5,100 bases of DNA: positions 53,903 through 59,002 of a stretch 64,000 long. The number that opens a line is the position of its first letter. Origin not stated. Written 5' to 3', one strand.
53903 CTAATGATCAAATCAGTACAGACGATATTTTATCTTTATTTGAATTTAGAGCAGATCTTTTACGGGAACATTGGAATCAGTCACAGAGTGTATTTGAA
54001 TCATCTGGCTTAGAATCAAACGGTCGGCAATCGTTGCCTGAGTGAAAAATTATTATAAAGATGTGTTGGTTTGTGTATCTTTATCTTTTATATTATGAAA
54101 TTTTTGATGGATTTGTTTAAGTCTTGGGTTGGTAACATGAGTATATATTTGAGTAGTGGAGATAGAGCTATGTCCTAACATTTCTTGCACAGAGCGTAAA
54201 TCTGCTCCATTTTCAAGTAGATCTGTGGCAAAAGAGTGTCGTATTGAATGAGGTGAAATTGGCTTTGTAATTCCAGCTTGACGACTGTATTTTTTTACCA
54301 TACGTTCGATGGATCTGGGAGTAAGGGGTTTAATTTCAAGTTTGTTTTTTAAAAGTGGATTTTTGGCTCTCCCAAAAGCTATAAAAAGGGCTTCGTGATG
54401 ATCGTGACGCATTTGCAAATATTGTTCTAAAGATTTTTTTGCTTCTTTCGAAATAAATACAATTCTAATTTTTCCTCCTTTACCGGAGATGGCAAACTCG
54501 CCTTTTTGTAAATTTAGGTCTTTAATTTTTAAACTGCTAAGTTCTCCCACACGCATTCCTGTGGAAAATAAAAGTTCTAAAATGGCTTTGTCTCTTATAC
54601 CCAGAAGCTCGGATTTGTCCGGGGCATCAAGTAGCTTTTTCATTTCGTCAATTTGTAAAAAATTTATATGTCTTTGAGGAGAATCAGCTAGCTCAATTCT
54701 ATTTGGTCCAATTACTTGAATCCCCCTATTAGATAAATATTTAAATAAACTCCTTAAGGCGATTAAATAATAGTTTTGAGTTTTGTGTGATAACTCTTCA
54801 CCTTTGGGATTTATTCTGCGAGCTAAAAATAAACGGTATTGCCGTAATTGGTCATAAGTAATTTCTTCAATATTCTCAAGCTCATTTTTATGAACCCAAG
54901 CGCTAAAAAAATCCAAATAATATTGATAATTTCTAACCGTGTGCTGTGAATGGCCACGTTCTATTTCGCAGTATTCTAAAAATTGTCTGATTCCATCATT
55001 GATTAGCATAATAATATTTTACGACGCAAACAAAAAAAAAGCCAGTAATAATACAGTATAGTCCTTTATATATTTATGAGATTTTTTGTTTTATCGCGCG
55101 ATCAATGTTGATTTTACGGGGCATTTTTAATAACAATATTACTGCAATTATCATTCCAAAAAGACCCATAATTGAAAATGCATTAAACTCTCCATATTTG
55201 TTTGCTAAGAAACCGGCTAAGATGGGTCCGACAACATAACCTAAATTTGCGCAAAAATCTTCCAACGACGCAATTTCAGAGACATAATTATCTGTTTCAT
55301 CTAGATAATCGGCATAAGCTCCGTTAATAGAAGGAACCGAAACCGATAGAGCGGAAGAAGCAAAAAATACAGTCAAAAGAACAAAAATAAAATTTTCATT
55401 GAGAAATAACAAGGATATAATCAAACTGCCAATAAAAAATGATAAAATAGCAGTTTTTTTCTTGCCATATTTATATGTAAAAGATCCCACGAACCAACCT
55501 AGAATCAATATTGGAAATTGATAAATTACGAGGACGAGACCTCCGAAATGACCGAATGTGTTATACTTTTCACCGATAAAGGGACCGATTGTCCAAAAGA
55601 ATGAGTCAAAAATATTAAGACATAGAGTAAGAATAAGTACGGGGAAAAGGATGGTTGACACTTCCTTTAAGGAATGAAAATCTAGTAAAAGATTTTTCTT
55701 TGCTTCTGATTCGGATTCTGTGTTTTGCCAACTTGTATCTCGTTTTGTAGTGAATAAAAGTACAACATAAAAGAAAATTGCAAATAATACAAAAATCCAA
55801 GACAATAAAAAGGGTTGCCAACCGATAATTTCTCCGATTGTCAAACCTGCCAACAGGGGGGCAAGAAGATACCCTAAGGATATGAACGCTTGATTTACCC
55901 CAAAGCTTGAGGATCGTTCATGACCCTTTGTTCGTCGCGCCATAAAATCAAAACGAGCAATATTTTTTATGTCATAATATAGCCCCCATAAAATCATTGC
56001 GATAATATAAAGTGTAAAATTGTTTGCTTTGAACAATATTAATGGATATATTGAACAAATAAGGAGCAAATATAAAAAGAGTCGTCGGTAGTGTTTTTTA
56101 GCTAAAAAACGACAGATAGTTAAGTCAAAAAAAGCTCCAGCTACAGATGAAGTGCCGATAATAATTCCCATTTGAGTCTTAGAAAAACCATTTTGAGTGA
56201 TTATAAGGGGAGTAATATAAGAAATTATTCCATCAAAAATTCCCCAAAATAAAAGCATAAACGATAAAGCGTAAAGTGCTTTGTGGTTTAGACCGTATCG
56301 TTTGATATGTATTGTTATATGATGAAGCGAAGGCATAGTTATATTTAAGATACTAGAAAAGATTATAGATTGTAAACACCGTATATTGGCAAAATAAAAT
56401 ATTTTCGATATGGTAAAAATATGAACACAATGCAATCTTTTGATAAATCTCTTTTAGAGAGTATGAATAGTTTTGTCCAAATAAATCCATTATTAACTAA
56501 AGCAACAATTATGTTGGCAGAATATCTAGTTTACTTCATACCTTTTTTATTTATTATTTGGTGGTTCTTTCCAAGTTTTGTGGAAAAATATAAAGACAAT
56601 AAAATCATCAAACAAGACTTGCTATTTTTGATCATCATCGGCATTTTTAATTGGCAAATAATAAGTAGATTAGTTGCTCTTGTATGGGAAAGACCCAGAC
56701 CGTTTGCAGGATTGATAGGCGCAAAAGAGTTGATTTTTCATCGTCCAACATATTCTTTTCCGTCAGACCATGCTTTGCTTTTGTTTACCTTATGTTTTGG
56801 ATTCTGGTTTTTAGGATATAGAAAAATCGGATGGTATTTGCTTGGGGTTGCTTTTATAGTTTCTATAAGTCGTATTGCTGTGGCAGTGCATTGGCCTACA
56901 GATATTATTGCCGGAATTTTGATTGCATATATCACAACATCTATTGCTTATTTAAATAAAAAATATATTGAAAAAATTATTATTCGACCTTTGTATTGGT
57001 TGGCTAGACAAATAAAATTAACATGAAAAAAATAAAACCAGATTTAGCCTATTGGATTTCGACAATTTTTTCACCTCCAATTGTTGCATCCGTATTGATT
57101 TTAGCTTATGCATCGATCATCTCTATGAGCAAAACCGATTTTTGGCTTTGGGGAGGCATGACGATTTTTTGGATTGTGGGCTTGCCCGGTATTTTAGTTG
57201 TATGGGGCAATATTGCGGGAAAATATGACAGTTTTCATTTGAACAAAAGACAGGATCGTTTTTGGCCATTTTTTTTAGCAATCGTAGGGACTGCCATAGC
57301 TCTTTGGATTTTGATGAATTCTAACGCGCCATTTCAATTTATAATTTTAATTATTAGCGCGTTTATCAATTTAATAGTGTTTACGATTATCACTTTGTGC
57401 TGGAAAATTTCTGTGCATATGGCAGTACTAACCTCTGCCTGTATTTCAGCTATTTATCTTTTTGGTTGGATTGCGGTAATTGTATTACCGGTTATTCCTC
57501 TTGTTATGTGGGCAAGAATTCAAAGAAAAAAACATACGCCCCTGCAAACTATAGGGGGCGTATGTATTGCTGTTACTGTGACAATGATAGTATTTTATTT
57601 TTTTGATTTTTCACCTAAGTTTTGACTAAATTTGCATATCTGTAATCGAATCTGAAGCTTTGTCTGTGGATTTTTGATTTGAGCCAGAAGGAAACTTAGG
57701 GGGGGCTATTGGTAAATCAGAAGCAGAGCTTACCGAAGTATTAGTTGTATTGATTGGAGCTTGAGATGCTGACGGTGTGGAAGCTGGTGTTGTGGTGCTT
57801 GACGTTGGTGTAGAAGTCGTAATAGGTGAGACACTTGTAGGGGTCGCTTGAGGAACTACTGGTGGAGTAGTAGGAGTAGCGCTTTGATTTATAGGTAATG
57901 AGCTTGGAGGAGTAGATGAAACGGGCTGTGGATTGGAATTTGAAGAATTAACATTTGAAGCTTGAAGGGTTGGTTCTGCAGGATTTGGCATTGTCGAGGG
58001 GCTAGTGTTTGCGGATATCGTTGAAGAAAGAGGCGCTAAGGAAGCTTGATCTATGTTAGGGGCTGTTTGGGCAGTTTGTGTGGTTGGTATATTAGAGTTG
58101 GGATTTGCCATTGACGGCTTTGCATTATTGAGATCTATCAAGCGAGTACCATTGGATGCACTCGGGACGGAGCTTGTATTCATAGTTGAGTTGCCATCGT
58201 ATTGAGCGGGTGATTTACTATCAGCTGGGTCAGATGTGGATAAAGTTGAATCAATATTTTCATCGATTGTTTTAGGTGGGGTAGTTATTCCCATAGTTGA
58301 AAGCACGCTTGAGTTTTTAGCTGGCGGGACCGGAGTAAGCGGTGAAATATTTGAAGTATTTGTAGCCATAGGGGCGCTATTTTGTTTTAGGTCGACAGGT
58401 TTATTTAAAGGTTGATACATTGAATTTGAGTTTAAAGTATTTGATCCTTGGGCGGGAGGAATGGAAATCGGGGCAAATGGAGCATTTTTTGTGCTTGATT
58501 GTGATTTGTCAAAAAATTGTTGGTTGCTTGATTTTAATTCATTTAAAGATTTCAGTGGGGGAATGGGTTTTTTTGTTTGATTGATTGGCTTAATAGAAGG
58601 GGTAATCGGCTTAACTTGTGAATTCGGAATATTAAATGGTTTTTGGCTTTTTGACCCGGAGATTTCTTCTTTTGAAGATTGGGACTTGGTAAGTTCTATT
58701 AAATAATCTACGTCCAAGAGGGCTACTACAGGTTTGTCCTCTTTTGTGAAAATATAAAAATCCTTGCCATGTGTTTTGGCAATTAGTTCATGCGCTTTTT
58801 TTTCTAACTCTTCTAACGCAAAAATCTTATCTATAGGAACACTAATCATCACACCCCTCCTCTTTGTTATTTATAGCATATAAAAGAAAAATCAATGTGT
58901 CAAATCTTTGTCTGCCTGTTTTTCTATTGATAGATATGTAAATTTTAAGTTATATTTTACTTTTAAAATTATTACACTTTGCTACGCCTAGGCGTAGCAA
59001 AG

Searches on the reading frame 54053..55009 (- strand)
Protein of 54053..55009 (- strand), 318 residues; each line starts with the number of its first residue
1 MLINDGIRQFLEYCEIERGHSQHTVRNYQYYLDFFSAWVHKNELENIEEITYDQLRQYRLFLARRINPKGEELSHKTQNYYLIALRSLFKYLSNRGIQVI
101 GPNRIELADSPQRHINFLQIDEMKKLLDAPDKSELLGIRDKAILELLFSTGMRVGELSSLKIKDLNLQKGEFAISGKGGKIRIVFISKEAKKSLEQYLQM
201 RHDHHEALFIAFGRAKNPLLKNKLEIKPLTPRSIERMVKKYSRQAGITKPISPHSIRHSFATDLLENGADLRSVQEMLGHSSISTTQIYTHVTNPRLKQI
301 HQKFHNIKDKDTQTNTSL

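Call 20: search_protein_families(library=pfam, proteins=[window:54053-55009:-], max_evalue=10)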
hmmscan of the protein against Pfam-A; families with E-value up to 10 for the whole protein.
window:54053-55009:- (318 aa): 8 families
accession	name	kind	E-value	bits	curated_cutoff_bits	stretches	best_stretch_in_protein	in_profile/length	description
PF00589.27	Phage_integrase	-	6.1e-50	169.8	27.1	1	117-293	2-169/172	Phage integrase family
PF02899.23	Phage_int_SAM_1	-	8.2e-17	61.7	22.3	1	7-96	1-83/83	Phage integrase, N-terminal SAM-like domain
PF13495.12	Phage_int_SAM_4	-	4.4e-07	30.6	27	1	8-95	3-81/85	Phage integrase, N-terminal SAM-like domain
PF13102.12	Phage_int_SAM_5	-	7.9e-07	29.8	22.3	1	10-94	6-84/98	Phage integrase SAM-like domain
PF11917.13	DUF3435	-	0.00034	20.1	25.8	1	226-289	170-235/418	Protein of unknown function (DUF3435)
PF18075.7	FtsX_ECD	-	0.022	15.8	23.5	1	183-248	32-94/96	FtsX extracellular domain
PF13905.12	Thioredoxin_8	-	0.028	15.2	27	1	178-228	33-81/94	Thioredoxin-like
PF18644.7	Phage_int_SAM_6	-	0.067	13.6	27.5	1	25-93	68-129/132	Phage integrase SAM-like domain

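Call 73: search_protein_families(library=ncbifam, proteins=[window:54053-55009:-], max_evalue=0.1)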
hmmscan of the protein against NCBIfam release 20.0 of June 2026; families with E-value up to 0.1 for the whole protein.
window:54053-55009:- (318 aa): 14 families
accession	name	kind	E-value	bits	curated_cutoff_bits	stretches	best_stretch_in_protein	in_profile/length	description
NF001399.0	PRK00283.1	subfamily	3.8e-78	262.7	279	1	5-306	7-297/300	tyrosine recombinase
TIGR02225.1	recomb_XerD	equivalog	4.4e-78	262.5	329.6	1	9-306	2-288/290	site-specific tyrosine recombinase XerD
TIGR02224.1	recomb_XerC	equivalog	7.6e-76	255.3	335.15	1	9-306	2-291/295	tyrosine recombinase XerC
NF040815.2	recomb_XerA_Arch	equivalog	2.4e-67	227.3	220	1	9-300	2-262/263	site-specific tyrosine recombinase/integron integrase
NF002331.0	PRK01287.1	subfamily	2.7e-59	201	371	1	9-314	32-334/365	site-specific tyrosine recombinase XerC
TIGR02249.1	integrase_gron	subfamily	2.1e-44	152.1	265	2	224-300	232-308/315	integron integrase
NF003462.0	PRK05084.1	equivalog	1.5e-43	148.9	267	2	138-303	195-355/360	tyrosine recombinase XerS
NF011946.0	PRK15417.1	equivalog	1.2e-25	90.5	435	2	233-294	256-317/337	integron integrase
NF007371.0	PRK09871.1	subfamily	2.4e-16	59.9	222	1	117-313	6-195/198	tyrosine-type DNA invertase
NF007370.0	PRK09870.1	subfamily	1.3e-15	57.6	221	1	112-305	7-192/200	tyrosine-type DNA invertase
NF041502.1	integrase_1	equivalog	3.6e-08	32.6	350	1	233-302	301-370/484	site-specific integrase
NF040693.1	recomb_GmtY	equivalog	3.8e-08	33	340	1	232-296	376-436/441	gamma-mobile-trio recombinase GmtY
NF047926.1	integrase_GmtZ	equivalog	0.0043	15.1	600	1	236-306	415-484/784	gamma-mobile-trio integrase GmtZ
TIGR02892.1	spore_yabP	equivalog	0.031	14.3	75.4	1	158-182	41-65/85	sporulation protein YabP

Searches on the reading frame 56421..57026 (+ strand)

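Call 12: search_protein_families(library=pfam, proteins=[window:56421-57026:+], max_evalue=0.01)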
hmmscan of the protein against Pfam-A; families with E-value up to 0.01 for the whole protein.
window:56421-57026:+ (201 aa): 2 families
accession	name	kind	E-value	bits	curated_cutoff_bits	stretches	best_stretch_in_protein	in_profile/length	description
PF01569.27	PAP2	-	4.8e-16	59.1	27.2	1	71-179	5-124/130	PAP2 superfamily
PF14378.12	PAP2_3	-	2.4e-05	24.6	27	1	105-172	119-187/190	PAP2 superfamily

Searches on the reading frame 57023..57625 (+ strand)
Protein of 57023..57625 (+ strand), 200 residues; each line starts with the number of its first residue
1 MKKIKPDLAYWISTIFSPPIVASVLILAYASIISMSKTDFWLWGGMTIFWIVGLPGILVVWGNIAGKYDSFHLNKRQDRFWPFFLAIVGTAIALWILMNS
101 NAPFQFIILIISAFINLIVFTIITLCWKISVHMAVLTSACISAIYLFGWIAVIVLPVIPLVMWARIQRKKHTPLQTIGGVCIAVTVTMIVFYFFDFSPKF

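Call 12: search_protein_families(library=pfam, proteins=[window:57023-57625:+], max_evalue=0.01)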
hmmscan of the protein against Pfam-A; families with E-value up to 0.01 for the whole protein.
window:57023-57625:+ (200 aa): 0 families

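Call 73: search_protein_families(library=ncbifam, proteins=[window:57023-57625:+], max_evalue=0.1)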
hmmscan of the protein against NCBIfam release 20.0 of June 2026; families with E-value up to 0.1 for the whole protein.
window:57023-57625:+ (200 aa): 3 families
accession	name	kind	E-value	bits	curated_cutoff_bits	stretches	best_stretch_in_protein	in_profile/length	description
NF007159.0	PRK09597.1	equivalog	0.035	13.8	177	1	138-188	131-182/191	lipid A 1-phosphatase LpxE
NF045607.1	exo_Victor_syst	equivalog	0.066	13.2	35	1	74-119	27-70/82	XrtV sorting system accessory protein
NF002821.0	PRK02983.1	equivalog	0.082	10.8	742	1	81-191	18-134/1102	bifunctional lysylphosphatidylglycerol synthetase/lysine--tRNA ligase LysX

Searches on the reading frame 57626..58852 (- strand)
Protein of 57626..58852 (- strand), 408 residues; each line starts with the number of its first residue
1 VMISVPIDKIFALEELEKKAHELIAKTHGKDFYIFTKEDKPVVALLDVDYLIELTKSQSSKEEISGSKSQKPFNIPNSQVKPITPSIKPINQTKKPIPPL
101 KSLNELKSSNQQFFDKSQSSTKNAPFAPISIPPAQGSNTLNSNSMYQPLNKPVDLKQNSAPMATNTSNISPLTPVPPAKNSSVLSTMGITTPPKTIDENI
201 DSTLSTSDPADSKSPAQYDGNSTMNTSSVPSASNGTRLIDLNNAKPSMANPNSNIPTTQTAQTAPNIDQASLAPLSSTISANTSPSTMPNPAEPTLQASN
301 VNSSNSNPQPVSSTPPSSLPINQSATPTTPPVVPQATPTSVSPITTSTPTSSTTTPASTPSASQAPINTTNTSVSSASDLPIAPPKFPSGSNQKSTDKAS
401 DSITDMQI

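Call 12: search_protein_families(library=pfam, proteins=[window:57626-58852:-], max_evalue=0.01)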
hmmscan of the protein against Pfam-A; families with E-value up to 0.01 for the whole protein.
window:57626-58852:- (408 aa): 0 families

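Call 13: find_encoding_contigs(protein=window:57626-58849:-, flank=10000, max_places=10)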
Protein window:57626-58849:- (407 aa): 2 contigs read that carry it; 2 places shown.
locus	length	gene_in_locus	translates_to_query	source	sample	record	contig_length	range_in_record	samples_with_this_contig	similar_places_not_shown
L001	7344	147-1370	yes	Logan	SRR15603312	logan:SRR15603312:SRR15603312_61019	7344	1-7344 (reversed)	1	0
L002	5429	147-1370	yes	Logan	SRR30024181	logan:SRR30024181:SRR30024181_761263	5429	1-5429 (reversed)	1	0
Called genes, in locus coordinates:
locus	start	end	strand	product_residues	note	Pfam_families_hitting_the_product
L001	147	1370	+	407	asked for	-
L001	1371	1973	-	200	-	-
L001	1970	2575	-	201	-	PF01569:PAP2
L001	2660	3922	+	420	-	PF07690:MFS_1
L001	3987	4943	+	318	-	PF02899:Phage_int_SAM_1, PF13102:Phage_int_SAM_5 (weak), PF13495:Phage_int_SAM_4 (weak), PF00589:Phage_integrase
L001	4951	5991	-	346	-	-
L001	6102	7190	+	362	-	PF01926:MMR_HSR1, PF02421:FeoB_N (weak), PF06071:YchF-GTPase_C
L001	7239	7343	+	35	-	?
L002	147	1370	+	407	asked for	-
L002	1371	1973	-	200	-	-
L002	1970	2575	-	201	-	PF01569:PAP2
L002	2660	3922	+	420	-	PF07690:MFS_1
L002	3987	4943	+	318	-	PF02899:Phage_int_SAM_1, PF13102:Phage_int_SAM_5 (weak), PF13495:Phage_int_SAM_4 (weak), PF00589:Phage_integrase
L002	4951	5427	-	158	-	?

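Call 73: search_protein_families(library=ncbifam, proteins=[window:57626-58852:-], max_evalue=0.1)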
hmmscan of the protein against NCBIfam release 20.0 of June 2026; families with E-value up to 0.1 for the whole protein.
window:57626-58852:- (408 aa): 0 families

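Call 79: list_cluster_members(proteins=[window:57626-58849:-, window:59574-60848:+, window:57023-57622:+])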
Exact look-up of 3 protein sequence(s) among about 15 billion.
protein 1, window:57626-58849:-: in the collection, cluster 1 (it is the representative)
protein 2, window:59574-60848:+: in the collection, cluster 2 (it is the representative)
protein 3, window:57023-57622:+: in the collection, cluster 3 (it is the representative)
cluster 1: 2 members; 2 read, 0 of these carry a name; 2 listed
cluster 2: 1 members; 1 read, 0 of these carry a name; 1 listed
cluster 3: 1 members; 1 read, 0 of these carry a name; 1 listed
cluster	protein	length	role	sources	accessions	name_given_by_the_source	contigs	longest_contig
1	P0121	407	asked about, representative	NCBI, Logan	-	-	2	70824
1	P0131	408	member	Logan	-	-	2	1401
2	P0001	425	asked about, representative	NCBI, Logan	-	-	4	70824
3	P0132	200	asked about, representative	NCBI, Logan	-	-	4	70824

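Call 80: find_encoding_contigs(protein=P0131, flank=3000, max_places=5)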
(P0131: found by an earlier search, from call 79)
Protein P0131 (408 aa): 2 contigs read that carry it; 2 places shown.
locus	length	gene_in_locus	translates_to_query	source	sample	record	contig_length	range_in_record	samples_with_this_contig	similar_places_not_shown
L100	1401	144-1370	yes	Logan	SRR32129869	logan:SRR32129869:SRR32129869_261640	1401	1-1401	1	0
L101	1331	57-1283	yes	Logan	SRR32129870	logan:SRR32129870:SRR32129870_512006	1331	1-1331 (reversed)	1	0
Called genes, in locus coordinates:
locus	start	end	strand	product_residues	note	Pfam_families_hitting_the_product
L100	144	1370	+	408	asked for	-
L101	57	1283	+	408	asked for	-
